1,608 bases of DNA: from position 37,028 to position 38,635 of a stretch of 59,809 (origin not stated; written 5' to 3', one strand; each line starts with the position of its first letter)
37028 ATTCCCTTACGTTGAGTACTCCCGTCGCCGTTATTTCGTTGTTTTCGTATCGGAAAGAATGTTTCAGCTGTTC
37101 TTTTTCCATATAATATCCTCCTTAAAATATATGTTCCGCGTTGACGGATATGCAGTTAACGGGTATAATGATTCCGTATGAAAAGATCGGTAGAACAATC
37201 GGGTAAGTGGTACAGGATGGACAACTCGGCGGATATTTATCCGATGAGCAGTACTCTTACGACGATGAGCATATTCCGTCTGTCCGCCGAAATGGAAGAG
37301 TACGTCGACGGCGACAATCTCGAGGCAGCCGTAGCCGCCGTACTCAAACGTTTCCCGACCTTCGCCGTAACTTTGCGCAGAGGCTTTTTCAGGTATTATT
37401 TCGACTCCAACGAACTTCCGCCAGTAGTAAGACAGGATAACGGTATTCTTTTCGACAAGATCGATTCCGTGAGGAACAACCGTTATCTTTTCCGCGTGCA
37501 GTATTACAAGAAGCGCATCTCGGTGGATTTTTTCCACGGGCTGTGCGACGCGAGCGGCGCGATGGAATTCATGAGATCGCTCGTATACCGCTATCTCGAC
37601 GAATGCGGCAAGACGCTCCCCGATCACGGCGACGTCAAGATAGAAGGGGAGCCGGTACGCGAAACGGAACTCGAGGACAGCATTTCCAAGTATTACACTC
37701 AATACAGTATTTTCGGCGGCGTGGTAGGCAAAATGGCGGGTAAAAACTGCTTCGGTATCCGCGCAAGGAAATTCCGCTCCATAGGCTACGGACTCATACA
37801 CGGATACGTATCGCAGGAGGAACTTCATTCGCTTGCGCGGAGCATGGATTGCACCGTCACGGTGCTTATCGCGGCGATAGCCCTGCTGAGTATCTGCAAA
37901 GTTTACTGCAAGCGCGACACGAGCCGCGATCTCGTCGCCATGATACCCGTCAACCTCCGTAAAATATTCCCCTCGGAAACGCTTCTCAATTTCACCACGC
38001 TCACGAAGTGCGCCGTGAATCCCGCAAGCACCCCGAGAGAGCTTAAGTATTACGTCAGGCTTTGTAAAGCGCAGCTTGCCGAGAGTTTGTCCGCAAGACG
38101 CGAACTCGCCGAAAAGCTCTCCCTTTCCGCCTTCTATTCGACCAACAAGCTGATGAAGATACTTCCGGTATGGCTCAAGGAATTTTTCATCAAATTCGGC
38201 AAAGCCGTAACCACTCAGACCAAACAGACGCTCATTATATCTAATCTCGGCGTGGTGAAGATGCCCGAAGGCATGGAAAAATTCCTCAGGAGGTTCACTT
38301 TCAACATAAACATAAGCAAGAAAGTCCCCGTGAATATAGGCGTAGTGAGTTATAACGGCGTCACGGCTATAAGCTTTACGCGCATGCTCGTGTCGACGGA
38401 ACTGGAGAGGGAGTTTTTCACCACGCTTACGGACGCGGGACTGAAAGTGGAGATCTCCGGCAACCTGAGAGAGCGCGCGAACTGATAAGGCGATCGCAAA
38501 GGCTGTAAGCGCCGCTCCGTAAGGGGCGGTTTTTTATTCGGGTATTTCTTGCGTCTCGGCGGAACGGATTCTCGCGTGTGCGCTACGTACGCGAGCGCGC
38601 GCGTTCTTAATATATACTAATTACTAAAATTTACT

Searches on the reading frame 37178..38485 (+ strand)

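Call 14: search_protein_families(library=pfam, proteins=[window:37178-38485:+])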
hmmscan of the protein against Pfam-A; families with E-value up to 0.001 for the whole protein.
window:37178-38485:+ (435 aa): 2 families
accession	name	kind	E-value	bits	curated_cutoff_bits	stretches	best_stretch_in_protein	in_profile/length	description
PF07247.17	AATase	-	2e-05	23.8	22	0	221-391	285-466/500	Alcohol acetyltransferase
PF16911.10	PapA_C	-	0.00064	19.7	30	0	215-365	19-154/203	Phthiocerol/phthiodiolone dimycocerosyl transferase C-terminus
